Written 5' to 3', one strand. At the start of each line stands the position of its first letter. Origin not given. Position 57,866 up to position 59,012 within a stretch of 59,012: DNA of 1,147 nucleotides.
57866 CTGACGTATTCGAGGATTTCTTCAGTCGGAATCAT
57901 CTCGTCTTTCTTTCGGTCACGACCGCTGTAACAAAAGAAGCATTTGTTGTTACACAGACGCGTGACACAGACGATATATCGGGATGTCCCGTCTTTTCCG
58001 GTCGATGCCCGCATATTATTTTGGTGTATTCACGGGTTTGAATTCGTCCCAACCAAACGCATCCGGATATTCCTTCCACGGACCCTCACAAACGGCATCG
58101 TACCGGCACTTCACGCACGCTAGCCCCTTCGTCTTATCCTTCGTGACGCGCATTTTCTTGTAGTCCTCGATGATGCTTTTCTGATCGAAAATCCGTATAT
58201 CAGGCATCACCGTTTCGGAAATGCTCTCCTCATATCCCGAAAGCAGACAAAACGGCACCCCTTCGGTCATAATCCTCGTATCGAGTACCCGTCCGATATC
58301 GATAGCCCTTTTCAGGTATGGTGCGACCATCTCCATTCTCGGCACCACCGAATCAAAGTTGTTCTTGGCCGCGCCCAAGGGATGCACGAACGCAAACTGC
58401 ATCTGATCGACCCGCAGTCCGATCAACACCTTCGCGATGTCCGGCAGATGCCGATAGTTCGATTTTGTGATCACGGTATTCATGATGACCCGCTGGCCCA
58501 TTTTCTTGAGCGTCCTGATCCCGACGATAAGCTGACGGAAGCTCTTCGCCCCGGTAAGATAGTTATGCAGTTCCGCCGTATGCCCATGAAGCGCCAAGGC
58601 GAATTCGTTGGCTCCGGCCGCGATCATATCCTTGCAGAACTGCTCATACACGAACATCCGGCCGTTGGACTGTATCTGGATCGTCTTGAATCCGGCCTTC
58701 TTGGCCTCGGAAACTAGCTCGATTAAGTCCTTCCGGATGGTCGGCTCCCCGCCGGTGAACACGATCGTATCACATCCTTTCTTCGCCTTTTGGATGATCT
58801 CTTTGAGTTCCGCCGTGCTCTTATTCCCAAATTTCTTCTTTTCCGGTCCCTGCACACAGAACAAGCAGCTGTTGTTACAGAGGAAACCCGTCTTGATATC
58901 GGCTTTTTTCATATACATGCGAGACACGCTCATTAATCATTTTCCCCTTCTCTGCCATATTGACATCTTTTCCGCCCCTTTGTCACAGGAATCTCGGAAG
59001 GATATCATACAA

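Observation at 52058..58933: Four tandem radical SAM paralogues packed with an A24-type intramembrane peptidase and a secreted 4-Cys-repeat protein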

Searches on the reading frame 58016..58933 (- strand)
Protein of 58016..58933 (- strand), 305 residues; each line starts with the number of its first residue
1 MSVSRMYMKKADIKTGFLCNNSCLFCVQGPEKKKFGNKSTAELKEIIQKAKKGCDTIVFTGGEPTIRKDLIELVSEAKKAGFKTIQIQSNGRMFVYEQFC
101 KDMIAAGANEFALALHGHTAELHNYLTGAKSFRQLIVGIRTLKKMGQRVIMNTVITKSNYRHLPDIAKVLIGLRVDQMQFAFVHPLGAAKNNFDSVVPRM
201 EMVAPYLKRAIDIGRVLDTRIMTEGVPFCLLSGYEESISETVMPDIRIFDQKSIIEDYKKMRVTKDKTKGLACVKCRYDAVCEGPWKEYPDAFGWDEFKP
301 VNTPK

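Call 3: search_protein_families(library=pfam, proteins=[window:58016-58933:-], max_evalue=0.01)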
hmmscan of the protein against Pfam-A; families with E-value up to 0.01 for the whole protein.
window:58016-58933:- (305 aa): 2 families
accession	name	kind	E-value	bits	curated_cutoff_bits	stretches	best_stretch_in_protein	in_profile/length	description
PF04055.27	Radical_SAM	-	6.1e-23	82.2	29.5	1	16-168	4-164/166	Radical SAM superfamily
PF13353.11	Fer4_12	-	0.00032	21.4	22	1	19-95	15-95/137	4Fe-4S single cluster domain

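Call 4: search_protein_families(library=ncbifam, proteins=[window:58016-58933:-], max_evalue=0.01)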
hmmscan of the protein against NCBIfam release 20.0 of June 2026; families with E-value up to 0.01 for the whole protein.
window:58016-58933:- (305 aa): 69 families (the best 25 are shown)
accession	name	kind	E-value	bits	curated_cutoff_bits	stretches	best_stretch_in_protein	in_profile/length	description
NF038332.1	rSAM_rare_HxsC4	exception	5e-52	177.1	500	2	10-223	15-234/335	radical SAM protein HxsC4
TIGR03977.1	rSAM_pair_HxsC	equivalog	5.2e-33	114.2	267.9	1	19-239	35-261/292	His-Xaa-Ser system radical SAM maturase HxsC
NF045574.1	sacti_mat_StsB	exception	2.7e-25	89.1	625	1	19-191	106-277/466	StsB family radical SAM/SPASM domain sactipeptide maturase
TIGR02668.1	moaA_archaeal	equivalog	2.1e-23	82.8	325.25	1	18-210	19-213/303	GTP 3',8-cyclase MoaA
TIGR04545.1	rSAM_ahbD_hemeb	equivalog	1.3e-22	80.7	500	1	19-199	10-191/339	heme b synthase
TIGR04053.2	TIGR04053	equivalog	1.5e-22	80.4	395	1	19-210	18-213/366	TIGR04053 family radical SAM/SPASM domain-containing protein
TIGR04546.1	rSAM_ahbC_deAc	equivalog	1.7e-19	69.9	650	1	19-180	49-210/390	12,18-didecarboxysiroheme deacetylase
NF001199.0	PRK00164.2-1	equivalog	2.8e-19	69.4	231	1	18-167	21-172/308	GTP 3',8-cyclase MoaA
TIGR04054.1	rSAM_NirJ1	equivalog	3.8e-19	68.6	650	1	19-183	46-210/387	putative heme d1 biosynthesis radical SAM protein NirJ1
TIGR02109.1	PQQ_syn_pqqE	equivalog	7e-19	68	381.35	1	17-204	15-203/358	pyrroloquinoline quinone biosynthesis protein PqqE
TIGR04055.1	rSAM_NirJ2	equivalog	1.3e-18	67.7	500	1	15-192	6-183/326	putative heme d1 biosynthesis radical SAM protein NirJ2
NF045646.2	rSAM_Se_TrsS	equivalog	1.9e-18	66.3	490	1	19-168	96-249/441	radical SAM (seleno)protein TrsS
TIGR04317.1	W_rSAM_matur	equivalog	2.2e-18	66.5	380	1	13-189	8-190/349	tungsten cofactor oxidoreductase radical SAM maturase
TIGR04347.1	pseudo_SAM_Halo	equivalog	4e-18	65.9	525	1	18-183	47-212/390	TIGR04347 family pseudo-SAM/SPASM protein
TIGR02666.1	moaA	equivalog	1.5e-17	63.6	284.05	1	19-206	20-216/336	GTP 3',8-cyclase MoaA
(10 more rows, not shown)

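Call 6: find_encoding_contigs(protein=window:58016-58933:-, flank=10000, max_places=10)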
Protein window:58016-58933:- (305 aa): 14 contigs read that carry it; 10 places shown.
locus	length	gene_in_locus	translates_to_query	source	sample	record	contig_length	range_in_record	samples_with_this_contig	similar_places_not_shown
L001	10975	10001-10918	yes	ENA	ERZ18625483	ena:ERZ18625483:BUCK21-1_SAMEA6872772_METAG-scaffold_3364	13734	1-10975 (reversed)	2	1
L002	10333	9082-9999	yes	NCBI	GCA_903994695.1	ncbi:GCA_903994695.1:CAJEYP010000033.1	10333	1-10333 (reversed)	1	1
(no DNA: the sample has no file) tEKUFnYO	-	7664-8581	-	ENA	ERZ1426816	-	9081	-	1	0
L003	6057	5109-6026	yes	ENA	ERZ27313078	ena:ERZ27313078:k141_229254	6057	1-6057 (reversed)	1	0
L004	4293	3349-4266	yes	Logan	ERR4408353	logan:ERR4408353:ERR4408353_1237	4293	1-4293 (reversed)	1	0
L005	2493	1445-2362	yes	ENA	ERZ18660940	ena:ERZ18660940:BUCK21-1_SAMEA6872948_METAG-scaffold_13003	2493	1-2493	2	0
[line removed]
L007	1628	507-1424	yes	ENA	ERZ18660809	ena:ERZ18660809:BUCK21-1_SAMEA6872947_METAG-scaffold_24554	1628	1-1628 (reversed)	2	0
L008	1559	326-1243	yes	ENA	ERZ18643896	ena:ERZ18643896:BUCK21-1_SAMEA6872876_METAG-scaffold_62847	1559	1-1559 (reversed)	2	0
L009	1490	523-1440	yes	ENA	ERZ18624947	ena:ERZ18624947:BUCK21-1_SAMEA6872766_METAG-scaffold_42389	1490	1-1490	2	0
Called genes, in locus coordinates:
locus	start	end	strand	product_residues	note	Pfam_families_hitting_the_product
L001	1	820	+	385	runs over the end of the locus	PF04055:Radical_SAM, PF13353:Fer4_12 (weak)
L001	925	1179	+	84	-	-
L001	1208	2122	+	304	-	-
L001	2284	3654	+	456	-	PF04055:Radical_SAM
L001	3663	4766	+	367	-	PF00919:UPF0004 (weak), PF04055:Radical_SAM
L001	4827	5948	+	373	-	PF04055:Radical_SAM, PF13353:Fer4_12 (weak)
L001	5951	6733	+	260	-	-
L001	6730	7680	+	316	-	-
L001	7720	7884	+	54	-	-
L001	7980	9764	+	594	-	PF13522:GATase_6, PF13537:GATase_7, PF00733:Asn_synthase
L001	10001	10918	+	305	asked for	PF04055:Radical_SAM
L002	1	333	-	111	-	?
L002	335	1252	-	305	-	PF04055:Radical_SAM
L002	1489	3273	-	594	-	PF13522:GATase_6, PF13537:GATase_7, PF00733:Asn_synthase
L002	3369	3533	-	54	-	-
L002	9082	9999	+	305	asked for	PF04055:Radical_SAM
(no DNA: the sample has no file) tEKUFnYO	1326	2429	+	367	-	PF00919:UPF0004 (weak), PF04055:Radical_SAM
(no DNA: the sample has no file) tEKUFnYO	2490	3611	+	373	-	PF04055:Radical_SAM, PF13353:Fer4_12 (weak)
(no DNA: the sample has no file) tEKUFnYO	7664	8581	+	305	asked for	PF04055:Radical_SAM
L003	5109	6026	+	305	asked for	PF04055:Radical_SAM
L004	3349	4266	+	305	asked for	PF04055:Radical_SAM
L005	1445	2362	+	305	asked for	PF04055:Radical_SAM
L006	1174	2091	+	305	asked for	PF04055:Radical_SAM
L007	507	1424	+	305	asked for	PF04055:Radical_SAM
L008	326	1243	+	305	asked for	PF04055:Radical_SAM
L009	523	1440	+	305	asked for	PF04055:Radical_SAM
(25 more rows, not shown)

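Call 9: search_protein_families(library=ncbifam, proteins=[L001:919-1179:+, L001:1208-2122:+, L001:2284-3654:+, L001:3663-4766:+, L001:4827-5948:+, L001:5951-6733:+, L001:6730-7680:+, L001:7720-7884:+, L001:7980-9764:+, L001:2-820:+], max_evalue=0.01)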
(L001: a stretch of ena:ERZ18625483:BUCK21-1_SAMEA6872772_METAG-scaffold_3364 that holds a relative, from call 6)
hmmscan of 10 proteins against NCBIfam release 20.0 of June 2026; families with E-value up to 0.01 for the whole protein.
L001:919-1179:+ (86 aa): 2 families
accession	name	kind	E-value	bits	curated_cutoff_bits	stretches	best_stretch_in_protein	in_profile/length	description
NF038309.1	HisXaaSer_A3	equivalog_domain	1.6e-08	34.3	65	1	10-82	2-72/81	His-Xaa-Ser repeat protein HxsA3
NF038313.3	HisXaaSer_A4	exception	4.2e-08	34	55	1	10-83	2-81/93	His-Xaa-Ser repeat protein HxsA4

L001:1208-2122:+ (304 aa): 0 families

L001:2284-3654:+ (456 aa): 41 families (the best 25 are shown)
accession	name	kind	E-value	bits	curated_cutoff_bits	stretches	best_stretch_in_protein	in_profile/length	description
NF006067.1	PRK08208.1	equivalog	2.4e-59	201.4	380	1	20-413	2-397/427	STM4012 family radical SAM protein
TIGR00539.1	hemN_rel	equivalog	1.8e-54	185.2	205.4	1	59-410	3-349/361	radical SAM family heme chaperone HemW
TIGR00538.1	hemN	equivalog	2e-53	181.8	324.95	1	23-400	18-405/454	oxygen-independent coproporphyrinogen III oxidase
TIGR03994.1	rSAM_HemZ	equivalog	7.4e-53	180.1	321.4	1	53-285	79-315/401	coproporphyrinogen dehydrogenase HemZ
NF006385.0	PRK08629.1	equivalog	1.5e-47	162.4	355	1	52-424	48-405/439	coproporphyrinogen III oxidase family protein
NF006064.0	PRK08207.2-2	equivalog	7.8e-46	157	504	1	54-346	142-450/465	coproporphyrinogen III oxidase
TIGR04107.1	rSAM_HutW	equivalog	1.5e-43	149.2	400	1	39-389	21-373/419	heme anaerobic degradation radical SAM methyltransferase ChuW/HutW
NF006060.0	PRK08207.1-3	equivalog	2.2e-39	135.5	653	1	43-246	136-344/477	coproporphyrinogen III oxidase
NF006061.0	PRK08207.1-4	equivalog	6.7e-37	127.4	702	1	54-274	171-393/501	coproporphyrinogen III oxidase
NF005133.0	PRK06582.1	equivalog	1.2e-33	116.7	597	1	53-332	8-285/390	coproporphyrinogen III oxidase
NF006059.0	PRK08207.1-1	equivalog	5.4e-31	107.8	1012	1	50-268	165-386/496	coproporphyrinogen III oxidase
NF006062.0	PRK08207.1-5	equivalog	6.7e-29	101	1007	1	52-248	144-345/476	coproporphyrinogen III oxidase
NF004567.0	PRK05904.1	equivalog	8.3e-29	100.9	355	1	53-219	5-165/353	coproporphyrinogen III oxidase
NF006063.0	PRK08207.2-1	equivalog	4.3e-28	98.2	1074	1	55-247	191-387/518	coproporphyrinogen III oxidase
NF006066.0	PRK08207.2-5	equivalog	6.5e-27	94.3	1117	1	53-246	187-384/518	coproporphyrinogen III oxidase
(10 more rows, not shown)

L001:3663-4766:+ (367 aa): 22 families
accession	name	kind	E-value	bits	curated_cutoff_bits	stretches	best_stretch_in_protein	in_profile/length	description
TIGR00089.1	TIGR00089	subfamily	1.6e-49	168.9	251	1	7-334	2-334/429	MiaB/RimO family radical SAM methylthiotransferase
TIGR01579.1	MiaB-like-C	equivalog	2e-42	145.9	357.05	2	148-336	145-336/416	tRNA (N(6)-L-threonylcarbamoyladenosine(37)-C(2))-methylthiotransferase MtaB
TIGR01574.1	miaB-methiolase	equivalog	5.1e-39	134.5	355.3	1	146-333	148-340/437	tRNA (N6-isopentenyl adenosine(37)-C2)-methylthiotransferase MiaB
TIGR01578.1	MiaB-like-B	hypoth_equivalog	2e-29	102.6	314.7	2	234-362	228-355/421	tRNA (N(6)-L-threonylcarbamoyladenosine(37)-C(2))-methylthiotransferase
NF010916.0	PRK14336.1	equivalog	4.7e-28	98.1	606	1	55-338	36-322/418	tRNA (N6-isopentenyl adenosine(37)-C2)-methylthiotransferase MiaB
TIGR01125.1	TIGR01125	equivalog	6.7e-26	91.3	356.95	1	56-339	35-337/432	30S ribosomal protein S12 methylthiotransferase RimO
TIGR04013.1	B12_SAM_MJ_1487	hypoth_equivalog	2.1e-09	36.7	251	1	230-316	247-331/382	TIGR04013 family B12-binding domain/radical SAM domain-containing protein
TIGR04479.1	bcpD_PhpK_rSAM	subfamily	2.9e-08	32.5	600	1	150-318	248-409/504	PhpK family radical SAM P-methyltransferase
TIGR04014.1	B12_SAM_MJ_0865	equivalog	4e-07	29.2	360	1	145-318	162-336/434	methyl-coenzyme M reductase glutamine C-methyltransferase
TIGR03994.1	rSAM_HemZ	equivalog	7.7e-07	28.6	321.4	1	235-336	185-284/401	coproporphyrinogen dehydrogenase HemZ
NF006067.1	PRK08208.1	equivalog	1.2e-05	24.5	380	1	225-322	126-221/427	STM4012 family radical SAM protein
NF006064.0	PRK08207.2-2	equivalog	1.9e-05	23.8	504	1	243-331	256-341/465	coproporphyrinogen III oxidase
NF004567.0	PRK05904.1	equivalog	5.6e-05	22.5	355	1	156-326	20-190/353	coproporphyrinogen III oxidase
TIGR04107.1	rSAM_HutW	equivalog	8.9e-05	21.5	400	1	251-332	154-234/419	heme anaerobic degradation radical SAM methyltransferase ChuW/HutW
NF006060.0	PRK08207.1-3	equivalog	0.00016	20.6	653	1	250-319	267-335/477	coproporphyrinogen III oxidase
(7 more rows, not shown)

L001:4827-5948:+ (373 aa): 67 families (the best 25 are shown)
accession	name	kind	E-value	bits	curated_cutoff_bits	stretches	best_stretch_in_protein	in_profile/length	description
NF047865.1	rSAM_PapB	equivalog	8e-37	127.2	340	1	17-245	2-230/330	PapB family radical SAM/SPASM ranthipeptide maturase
TIGR03974.1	rSAM_six_Cys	equivalog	1.4e-31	109.9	425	1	10-320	89-409/451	thioether cross-link-forming SCIFF peptide maturase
TIGR04064.1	rSAM_nif11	equivalog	5.3e-31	107.8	518.7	1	11-244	71-301/459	nif11-like peptide radical SAM maturase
TIGR04068.1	rSAM_ocin_clost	equivalog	1.2e-29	103.6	500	1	11-172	77-246/462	Cys-rich peptide radical SAM maturase CcpM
NF040492.1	not_ScfB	exception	6.5e-28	97.8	855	1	17-319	94-407/450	ScfB-related radical SAM/SPASM orphan maturase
TIGR03906.1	quino_hemo_SAM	equivalog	6.3e-27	94.3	453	1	17-167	93-250/467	quinohemoprotein amine dehydrogenase maturation protein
TIGR03978.1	rSAM_paired_1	equivalog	4.3e-26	91.7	370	1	13-169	77-238/466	His-Xaa-Ser system radical SAM maturase HxsB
NF041707.1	rSAM_YhhB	equivalog_domain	1.7e-22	79.9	445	1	25-165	9-159/369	cyclophane-forming radical SAM/SPASM peptide maturase YhhB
TIGR04115.1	rSAM_Cxxx_rpt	equivalog_domain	3.9e-22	79.2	350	1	20-299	4-293/359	radical SAM peptide maturase, CXXX-repeat target family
NF041298.1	rSAM_mat_DynA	equivalog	4.6e-22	78.5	450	1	25-168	8-156/356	dynobactin maturation radical SAM/SPASM protein DynA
TIGR03942.1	sulfatase_rSAM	equivalog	2.4e-21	76.2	349.45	1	25-160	8-150/363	anaerobic sulfatase maturase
NF035951.1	rSAM_RumMC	equivalog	3.8e-21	75.3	720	1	13-166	107-267/510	RumMC family radical SAM sactipeptide maturase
TIGR04261.1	rSAM_GlyRichRpt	subfamily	5.9e-21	74.9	310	1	25-227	4-217/363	cyclophane-forming radical SAM/SPASM peptide maturase GrrM/OscB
TIGR04269.1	SAM_SPASM_FxsB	subfamily_domain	2.5e-20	72.9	370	1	25-176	9-169/363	FxsB family cyclophane-forming radical SAM/SPASM peptide maturase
TIGR04280.1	geopep_mat_rSAM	hypoth_equivalog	7.9e-19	67.9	400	1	18-163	84-235/428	geopeptide radical SAM maturase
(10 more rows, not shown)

L001:5951-6733:+ (260 aa): 0 families

L001:6730-7680:+ (316 aa): 0 families

L001:7720-7884:+ (54 aa): 0 families

L001:7980-9764:+ (594 aa): 9 families
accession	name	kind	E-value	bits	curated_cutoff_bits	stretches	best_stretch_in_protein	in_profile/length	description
TIGR01536.1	asn_synth_AEB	equivalog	1.7e-91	307.8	267.1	1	63-514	70-517/517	asparagine synthase (glutamine-hydrolyzing)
TIGR03108.1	eps_aminotran_1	hypoth_equivalog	7.6e-90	302.4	816.9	2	12-384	16-391/628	XrtA/PEP-CTERM system amidotransferase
TIGR03104.1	trio_amidotrans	equivalog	2.7e-84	283.5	570.1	1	65-554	71-561/589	N-acetylglutaminylglutamine amidotransferase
NF006949.0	PRK09431.1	equivalog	3.8e-54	184.2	499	3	194-394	173-385/554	asparagine synthase B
NF033535.1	lass_lactam_cya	exception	6.6e-40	137.3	525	2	92-443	98-452/668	lasso peptide isopeptide bond-forming cyclase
NF033561.1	macrolact_Ik_Al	subfamily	1.4e-21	76.8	300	2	73-368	35-335/561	albusnodin/ikarugamycin family macrolactam cyclase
NF001484.0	PRK00331.1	subfamily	6.2e-05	21.6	381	1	52-157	83-196/601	isomerizing glutamine--fructose-6-phosphate transaminase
TIGR01135.1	glmS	equivalog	6.5e-05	21.6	418.05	1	53-160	83-198/607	glutamine--fructose-6-phosphate transaminase (isomerizing)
TIGR01134.1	purF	equivalog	0.0021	17.5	350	1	44-155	76-195/432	amidophosphoribosyltransferase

L001:2-820:+ (272 aa): 23 families
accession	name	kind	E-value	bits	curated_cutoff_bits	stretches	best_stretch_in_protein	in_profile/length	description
NF047865.1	rSAM_PapB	equivalog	1.5e-25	90.1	340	1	3-220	103-314/330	PapB family radical SAM/SPASM ranthipeptide maturase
TIGR04068.1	rSAM_ocin_clost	equivalog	4.3e-16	58.9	500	1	2-53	184-234/462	Cys-rich peptide radical SAM maturase CcpM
TIGR04115.1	rSAM_Cxxx_rpt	equivalog_domain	2e-12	47.3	350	1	10-226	116-330/359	radical SAM peptide maturase, CXXX-repeat target family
TIGR03906.1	quino_hemo_SAM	equivalog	1.7e-10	40.1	453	1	3-237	195-426/467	quinohemoprotein amine dehydrogenase maturation protein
NF041298.1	rSAM_mat_DynA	equivalog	2e-10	40.2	450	1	2-162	99-268/356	dynobactin maturation radical SAM/SPASM protein DynA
TIGR03942.1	sulfatase_rSAM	equivalog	2.3e-10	40.1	349.45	1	3-246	102-346/363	anaerobic sulfatase maturase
TIGR03978.1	rSAM_paired_1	equivalog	3.8e-10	39.1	370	2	2-53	181-229/466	His-Xaa-Ser system radical SAM maturase HxsB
TIGR04064.1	rSAM_nif11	equivalog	3.2e-09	36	518.7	1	2-93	177-267/459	nif11-like peptide radical SAM maturase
TIGR03974.1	rSAM_six_Cys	equivalog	2.6e-08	33.2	425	1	3-222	198-416/451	thioether cross-link-forming SCIFF peptide maturase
TIGR04269.1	SAM_SPASM_FxsB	subfamily_domain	3.6e-08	32.8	370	1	2-237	107-348/363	FxsB family cyclophane-forming radical SAM/SPASM peptide maturase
TIGR04261.1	rSAM_GlyRichRpt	subfamily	2.7e-07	29.9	310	1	2-120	98-214/363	cyclophane-forming radical SAM/SPASM peptide maturase GrrM/OscB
NF010308.0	PRK13745.1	equivalog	5.6e-07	28.8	484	1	2-110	115-221/412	anaerobic sulfatase-maturation protein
NF041707.1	rSAM_YhhB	equivalog_domain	6.1e-07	28.7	445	1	2-110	105-212/369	cyclophane-forming radical SAM/SPASM peptide maturase YhhB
NF038170.1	lachnocin_rSAM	equivalog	1.4e-06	27.4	550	1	5-218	179-391/440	lachnocin radical SAM maturase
TIGR04280.1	geopep_mat_rSAM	hypoth_equivalog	1.2e-05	24.4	400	1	14-51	195-230/428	geopeptide radical SAM maturase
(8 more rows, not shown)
